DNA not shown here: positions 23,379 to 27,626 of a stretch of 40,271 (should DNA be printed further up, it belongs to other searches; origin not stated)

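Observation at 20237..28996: Four-gene translationally coupled cassette: membrane sensor with dead-looking P-loop, minimal NACHT-like NTPase, giant STAND-TPR protein and a radical SAM/SPASM enzyme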

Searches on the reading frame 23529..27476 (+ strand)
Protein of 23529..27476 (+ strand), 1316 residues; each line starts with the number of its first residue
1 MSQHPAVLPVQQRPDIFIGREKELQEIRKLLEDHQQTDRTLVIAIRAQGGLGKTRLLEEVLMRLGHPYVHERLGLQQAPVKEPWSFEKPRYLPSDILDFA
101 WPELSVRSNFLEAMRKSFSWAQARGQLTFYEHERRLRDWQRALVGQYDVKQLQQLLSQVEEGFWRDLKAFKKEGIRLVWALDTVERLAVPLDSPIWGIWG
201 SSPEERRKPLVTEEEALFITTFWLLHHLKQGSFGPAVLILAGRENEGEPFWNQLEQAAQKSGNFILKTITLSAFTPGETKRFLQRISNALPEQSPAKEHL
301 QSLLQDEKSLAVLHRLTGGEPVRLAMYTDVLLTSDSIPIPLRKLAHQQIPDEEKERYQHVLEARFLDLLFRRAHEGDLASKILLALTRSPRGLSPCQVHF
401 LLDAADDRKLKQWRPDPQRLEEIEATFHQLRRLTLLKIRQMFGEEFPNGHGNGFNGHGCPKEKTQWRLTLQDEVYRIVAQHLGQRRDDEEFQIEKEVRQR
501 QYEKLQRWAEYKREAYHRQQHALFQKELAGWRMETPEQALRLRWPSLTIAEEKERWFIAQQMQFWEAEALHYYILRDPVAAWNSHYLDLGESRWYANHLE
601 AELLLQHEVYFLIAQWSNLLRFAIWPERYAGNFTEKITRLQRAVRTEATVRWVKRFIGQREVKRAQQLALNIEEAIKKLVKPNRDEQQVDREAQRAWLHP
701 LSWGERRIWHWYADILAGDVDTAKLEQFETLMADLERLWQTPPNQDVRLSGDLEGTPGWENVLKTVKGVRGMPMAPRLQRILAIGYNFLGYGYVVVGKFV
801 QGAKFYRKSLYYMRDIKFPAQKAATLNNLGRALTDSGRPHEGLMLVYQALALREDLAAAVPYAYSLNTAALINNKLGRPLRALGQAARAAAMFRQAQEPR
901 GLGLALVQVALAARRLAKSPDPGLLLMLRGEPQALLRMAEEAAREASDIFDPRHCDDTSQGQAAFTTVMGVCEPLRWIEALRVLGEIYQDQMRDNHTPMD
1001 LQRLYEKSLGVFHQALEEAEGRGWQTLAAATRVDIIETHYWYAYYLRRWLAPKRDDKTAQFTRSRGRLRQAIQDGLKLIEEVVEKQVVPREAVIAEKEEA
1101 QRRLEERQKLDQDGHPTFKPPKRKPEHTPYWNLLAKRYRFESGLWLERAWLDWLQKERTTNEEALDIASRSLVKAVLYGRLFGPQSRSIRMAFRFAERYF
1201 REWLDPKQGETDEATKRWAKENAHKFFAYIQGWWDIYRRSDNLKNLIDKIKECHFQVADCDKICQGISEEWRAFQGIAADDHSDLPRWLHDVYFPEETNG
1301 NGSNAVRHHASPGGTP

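Call 8: search_protein_families(library=pfam, proteins=[window:23529-27476:+], max_evalue=1)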
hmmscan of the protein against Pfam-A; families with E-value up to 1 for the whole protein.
window:23529-27476:+ (1316 aa): 5 families
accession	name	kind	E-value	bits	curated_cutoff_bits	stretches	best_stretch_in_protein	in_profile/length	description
PF13424.12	TPR_12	-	3.6e-07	30.7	30.1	2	823-895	3-77/77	Tetratricopeptide repeat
PF13374.12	TPR_10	-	9.6e-05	22.7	27.5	1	823-856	2-35/42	Tetratricopeptide repeat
PF13191.12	AAA_16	-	0.0033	18.4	32.6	1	17-66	2-50/167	AAA ATPase domain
PF08231.17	SYF2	-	0.028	15.2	23.5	1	466-526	12-72/154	SYF2 splicing factor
PF01637.24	ATPase_2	-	0.076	13.3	33.2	1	17-64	1-44/225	ATPase domain predominantly from Archaea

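Call 9: search_protein_families(library=ncbifam, proteins=[window:23529-27476:+], max_evalue=1)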
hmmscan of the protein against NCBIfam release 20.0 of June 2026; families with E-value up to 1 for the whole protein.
window:23529-27476:+ (1316 aa): 1 family
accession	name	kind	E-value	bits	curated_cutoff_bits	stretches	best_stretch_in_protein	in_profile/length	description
TIGR02928.1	TIGR02928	subfamily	0.0079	15.1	181.3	1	6-64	6-64/366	orc1/cdc6 family replication initiation protein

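Call 10: search_protein_families(library=padloc, proteins=[window:23529-27476:+], max_evalue=1)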
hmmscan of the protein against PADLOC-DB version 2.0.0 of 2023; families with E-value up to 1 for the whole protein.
window:23529-27476:+ (1316 aa): 0 families

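Call 16: find_homologous_proteins(query=window:23529-27476:+)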
Query window:23529-27476:+ (1316 aa): 36 proteins with E <= 0.001 among 8000 candidates.
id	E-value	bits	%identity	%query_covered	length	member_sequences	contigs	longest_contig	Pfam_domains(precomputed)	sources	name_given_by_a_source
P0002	0.0e+0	3039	100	100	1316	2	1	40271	PF13424.13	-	-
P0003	0.0e+0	2463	82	100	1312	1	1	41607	PF13424.13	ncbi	-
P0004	0.0e+0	1239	52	91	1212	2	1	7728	PF13424.13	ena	-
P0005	7.1e-240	817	40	99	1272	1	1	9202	-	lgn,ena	-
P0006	3.4e-237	809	40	93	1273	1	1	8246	-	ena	-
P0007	1.6e-186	641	36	98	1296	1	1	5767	-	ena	-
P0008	7.3e-113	397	31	90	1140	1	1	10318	PF13191.13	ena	-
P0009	1.4e-107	379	32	79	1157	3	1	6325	-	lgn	-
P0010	1.7e-101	359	29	79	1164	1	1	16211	PF13424.13,PF13191.13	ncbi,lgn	-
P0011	5.6e-101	357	31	79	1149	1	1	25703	PF13424.13,PF13191.13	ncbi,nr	ncbi:MAG: ATP-binding protein [Anaerolineales bacterium]|nr:ATP-binding protein [Anaerolineales bact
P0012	3.7e-99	351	30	79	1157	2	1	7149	-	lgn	-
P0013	2.5e-98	349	30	79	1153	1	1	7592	PF13424.13,PF07719.24,PF13374.13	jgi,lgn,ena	-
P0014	4.8e-98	348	31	78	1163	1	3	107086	PF13424.13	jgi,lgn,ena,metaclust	metaclust:\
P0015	1.2e-96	343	29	84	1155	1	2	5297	-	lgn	-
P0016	5.4e-94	334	28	89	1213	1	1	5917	PF13424.13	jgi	-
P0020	1.0e-90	323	29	79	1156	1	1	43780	PF00515.35,PF13424.13,PF13181.13,PF13191.13,PF13374.13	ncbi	-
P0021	4.3e-90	321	30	79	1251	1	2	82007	-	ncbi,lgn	-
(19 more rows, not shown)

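Call 17: find_encoding_contigs(protein=P0003, flank=10000, max_places=2)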
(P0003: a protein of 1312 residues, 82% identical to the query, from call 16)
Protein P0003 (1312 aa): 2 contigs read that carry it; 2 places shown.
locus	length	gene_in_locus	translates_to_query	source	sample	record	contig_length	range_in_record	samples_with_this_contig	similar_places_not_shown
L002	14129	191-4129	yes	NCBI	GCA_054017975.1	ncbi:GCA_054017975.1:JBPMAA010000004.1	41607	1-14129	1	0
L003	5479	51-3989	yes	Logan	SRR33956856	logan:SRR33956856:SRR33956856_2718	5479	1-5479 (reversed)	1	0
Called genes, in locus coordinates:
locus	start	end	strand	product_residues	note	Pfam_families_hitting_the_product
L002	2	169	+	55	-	?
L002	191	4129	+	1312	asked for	PF13424:TPR_12 (faint)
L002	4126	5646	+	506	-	PF04055:Radical_SAM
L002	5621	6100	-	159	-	PF04343:DUF488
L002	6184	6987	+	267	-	PF00106:adh_short, PF08659:KR, PF13561:adh_short_C2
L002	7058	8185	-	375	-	PF00712:DNA_pol3_beta, PF02767:DNA_pol3_beta_2, PF02768:DNA_pol3_beta_3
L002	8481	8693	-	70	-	PF10049:DUF2283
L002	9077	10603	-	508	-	PF02652:Lactate_perm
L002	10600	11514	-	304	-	PF02517:Rce1-like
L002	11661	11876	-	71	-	-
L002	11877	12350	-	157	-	PF07884:VKOR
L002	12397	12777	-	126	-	PF22746:SHOCT-like_DUF2089-C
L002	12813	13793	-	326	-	PF00005:ABC_tran, PF02463:SMC_N (faint), PF13401:AAA_22 (faint), PF13304:AAA_21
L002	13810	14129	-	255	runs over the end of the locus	PF12698:ABC2_membrane_3 (weak)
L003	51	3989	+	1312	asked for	PF13424:TPR_12 (faint)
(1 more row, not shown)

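Call 18: find_encoding_contigs(protein=P0005, flank=10000, max_places=2)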
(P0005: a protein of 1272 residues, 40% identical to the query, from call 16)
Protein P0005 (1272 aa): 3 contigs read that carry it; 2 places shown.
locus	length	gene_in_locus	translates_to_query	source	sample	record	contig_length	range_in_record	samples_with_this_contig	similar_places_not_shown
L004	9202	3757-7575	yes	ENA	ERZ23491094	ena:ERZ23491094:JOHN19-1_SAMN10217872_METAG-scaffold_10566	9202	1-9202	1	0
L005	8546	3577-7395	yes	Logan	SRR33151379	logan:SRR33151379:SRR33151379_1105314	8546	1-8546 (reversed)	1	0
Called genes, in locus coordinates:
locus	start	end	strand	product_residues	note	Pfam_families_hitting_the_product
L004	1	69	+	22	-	?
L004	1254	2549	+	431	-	-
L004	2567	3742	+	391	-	PF13191:AAA_16 (weak), PF13401:AAA_22 (weak)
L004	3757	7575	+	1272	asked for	-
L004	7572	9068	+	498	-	PF04055:Radical_SAM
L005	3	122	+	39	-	?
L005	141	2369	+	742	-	-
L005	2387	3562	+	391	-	PF13191:AAA_16 (weak), PF13401:AAA_22 (weak)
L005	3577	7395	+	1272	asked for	-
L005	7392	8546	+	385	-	?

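Call 19: find_encoding_contigs(protein=P0011, flank=10000, max_places=2)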
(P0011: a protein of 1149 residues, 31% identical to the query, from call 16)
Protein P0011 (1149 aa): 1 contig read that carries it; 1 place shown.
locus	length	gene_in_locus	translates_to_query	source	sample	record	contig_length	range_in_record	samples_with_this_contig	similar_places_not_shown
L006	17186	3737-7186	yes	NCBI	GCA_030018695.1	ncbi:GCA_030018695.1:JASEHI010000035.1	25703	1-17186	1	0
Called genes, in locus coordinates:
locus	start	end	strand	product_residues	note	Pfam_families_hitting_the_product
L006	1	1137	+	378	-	?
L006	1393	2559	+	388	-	-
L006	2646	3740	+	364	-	-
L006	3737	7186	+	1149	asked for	PF13191:AAA_16 (weak), PF13424:TPR_12 (faint)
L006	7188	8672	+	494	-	PF04055:Radical_SAM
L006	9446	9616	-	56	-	-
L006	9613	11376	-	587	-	PF04434:SWIM (weak)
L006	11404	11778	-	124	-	PF20126:TumE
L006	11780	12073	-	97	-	PF27273:MJ0235, PF24033:DUF7342 (weak)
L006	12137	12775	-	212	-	PF00753:Lactamase_B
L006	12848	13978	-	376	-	PF07690:MFS_1, PF12832:MFS_1_like (weak), PF05977:MFS_3, PF00083:Sugar_tr (weak)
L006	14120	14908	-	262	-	PF12740:PETase (faint), PF12146:Hydrolase_4, PF00561:Abhydrolase_1, PF12697:Abhydrolase_6, PF00326:Peptidase_S9 (weak)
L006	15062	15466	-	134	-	PF03352:Adenine_glyco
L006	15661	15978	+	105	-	PF01909:NTP_transf_2, PF18765:Polbeta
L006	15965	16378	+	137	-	PF05168:HEPN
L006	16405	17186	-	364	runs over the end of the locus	PF01321:Creatinase_N, PF00557:Peptidase_M24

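Call 21: find_encoding_contigs(protein=P0014, flank=10000, max_places=1)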
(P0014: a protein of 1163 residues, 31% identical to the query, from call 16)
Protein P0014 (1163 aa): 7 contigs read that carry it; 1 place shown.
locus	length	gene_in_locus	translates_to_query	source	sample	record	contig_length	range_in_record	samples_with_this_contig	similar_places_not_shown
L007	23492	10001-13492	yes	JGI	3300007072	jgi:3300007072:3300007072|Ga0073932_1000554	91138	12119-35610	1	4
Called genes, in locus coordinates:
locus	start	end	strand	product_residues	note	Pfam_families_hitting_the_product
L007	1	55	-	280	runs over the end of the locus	PF02645:DegV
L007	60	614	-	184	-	PF04542:Sigma70_r2, PF08281:Sigma70_r4_2, PF04545:Sigma70_r4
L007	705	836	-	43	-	-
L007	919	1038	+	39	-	-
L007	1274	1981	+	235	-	PF27462:RecX_N, PF21982:RecX_HTH1, PF02631:RecX_HTH2, PF21981:RecX_HTH3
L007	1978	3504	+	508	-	PF12072:RNase_Y_N, PF00013:KH_1 (weak), PF01966:HD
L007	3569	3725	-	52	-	-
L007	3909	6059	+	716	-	-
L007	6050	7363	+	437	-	-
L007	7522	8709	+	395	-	-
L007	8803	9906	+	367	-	PF25199:nSTAND_NTPase5 (faint), PF24883:NPHP3_N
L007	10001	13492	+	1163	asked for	PF13424:TPR_12 (faint)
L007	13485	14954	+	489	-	PF04055:Radical_SAM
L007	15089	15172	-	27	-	-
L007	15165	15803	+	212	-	-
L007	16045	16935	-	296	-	-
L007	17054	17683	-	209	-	PF00753:Lactamase_B, PF23023:Anti-Pycsar_Apyc1 (weak)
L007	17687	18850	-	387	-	PF07690:MFS_1, PF12832:MFS_1_like, PF05977:MFS_3 (weak)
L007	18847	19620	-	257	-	PF12740:PETase (faint), PF00561:Abhydrolase_1 (weak), PF12146:Hydrolase_4, PF12697:Abhydrolase_6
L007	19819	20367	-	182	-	PF03352:Adenine_glyco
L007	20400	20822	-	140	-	PF13470:PIN_3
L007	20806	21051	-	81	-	PF19891:DUF6364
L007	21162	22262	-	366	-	PF01321:Creatinase_N, PF00557:Peptidase_M24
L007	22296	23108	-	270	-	PF00106:adh_short, PF08659:KR, PF13561:adh_short_C2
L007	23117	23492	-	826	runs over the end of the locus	PF02190:LON_substr_bdg, PF00004:AAA, PF07728:AAA_5, PF22667:Lon_lid, PF05362:Lon_C, PF13541:ChlI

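Call 22: find_encoding_contigs(protein=P0021, flank=10000, max_places=1)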
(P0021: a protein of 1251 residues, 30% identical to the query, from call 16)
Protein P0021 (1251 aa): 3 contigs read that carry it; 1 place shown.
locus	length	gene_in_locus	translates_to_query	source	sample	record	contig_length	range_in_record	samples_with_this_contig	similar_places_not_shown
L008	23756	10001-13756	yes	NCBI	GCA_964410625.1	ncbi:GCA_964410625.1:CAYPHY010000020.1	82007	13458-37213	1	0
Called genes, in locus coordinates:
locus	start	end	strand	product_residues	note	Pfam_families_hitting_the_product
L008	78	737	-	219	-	PF01983:CofC, PF12804:NTP_transf_3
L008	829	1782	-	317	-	PF01933:CofD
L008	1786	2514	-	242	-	PF01138:RNase_PH, PF03725:RNase_PH_C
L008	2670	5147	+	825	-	-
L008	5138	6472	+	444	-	-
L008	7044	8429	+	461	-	-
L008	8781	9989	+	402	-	PF13401:AAA_22 (weak)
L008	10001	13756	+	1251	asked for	-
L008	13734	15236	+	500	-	PF04055:Radical_SAM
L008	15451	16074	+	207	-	-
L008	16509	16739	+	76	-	-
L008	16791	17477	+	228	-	PF01145:Band_7 (weak)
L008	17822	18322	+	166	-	-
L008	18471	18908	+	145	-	PF13279:4HBT_2, PF03061:4HBT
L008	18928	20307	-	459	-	PF00144:Beta-lactamase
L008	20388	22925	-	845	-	PF01804:Penicil_amidase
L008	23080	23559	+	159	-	PF01478:Peptidase_A24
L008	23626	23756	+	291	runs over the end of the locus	-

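Call 23: find_encoding_contigs(protein=P0020, flank=10000, max_places=1)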
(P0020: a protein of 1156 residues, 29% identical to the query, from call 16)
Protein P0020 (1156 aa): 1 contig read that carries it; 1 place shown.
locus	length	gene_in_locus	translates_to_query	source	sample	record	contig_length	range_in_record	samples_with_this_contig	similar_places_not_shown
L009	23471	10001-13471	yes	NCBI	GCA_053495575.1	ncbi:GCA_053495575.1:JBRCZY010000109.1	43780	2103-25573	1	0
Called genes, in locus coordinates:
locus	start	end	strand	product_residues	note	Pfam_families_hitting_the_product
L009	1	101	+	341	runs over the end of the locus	PF03706:LPG_synthase_TM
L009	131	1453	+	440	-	PF01266:DAO, PF01593:Amino_oxidase, PF07992:Pyr_redox_2 (faint), PF12831:FAD_oxidored (weak), PF13450:NAD_binding_8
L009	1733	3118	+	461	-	PF02737:3HCDH_N (weak), PF03721:UDPG_MGDP_dh_N, PF00984:UDPG_MGDP_dh, PF03720:UDPG_MGDP_dh_C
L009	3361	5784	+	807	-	PF19960:EAD7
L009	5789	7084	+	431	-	PF00486:Trans_reg_C (faint)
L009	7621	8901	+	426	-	-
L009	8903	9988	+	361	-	-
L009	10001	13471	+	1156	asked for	PF13191:AAA_16, PF13181:TPR_8 (faint), PF00515:TPR_1 (faint), PF13374:TPR_10 (faint), PF13424:TPR_12 (weak)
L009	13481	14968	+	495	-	PF04055:Radical_SAM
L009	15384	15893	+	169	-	-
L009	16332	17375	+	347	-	PF00296:Bac_luciferase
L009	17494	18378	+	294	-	PF08241:Methyltransf_11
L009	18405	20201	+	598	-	PF04055:Radical_SAM, PF16199:Radical_SAM_C, PF00583:Acetyltransf_1 (weak)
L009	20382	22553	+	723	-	PF19872:DUF6345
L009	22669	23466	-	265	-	-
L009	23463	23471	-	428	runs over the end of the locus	PF00437:T2SSE, PF27713:UCP018868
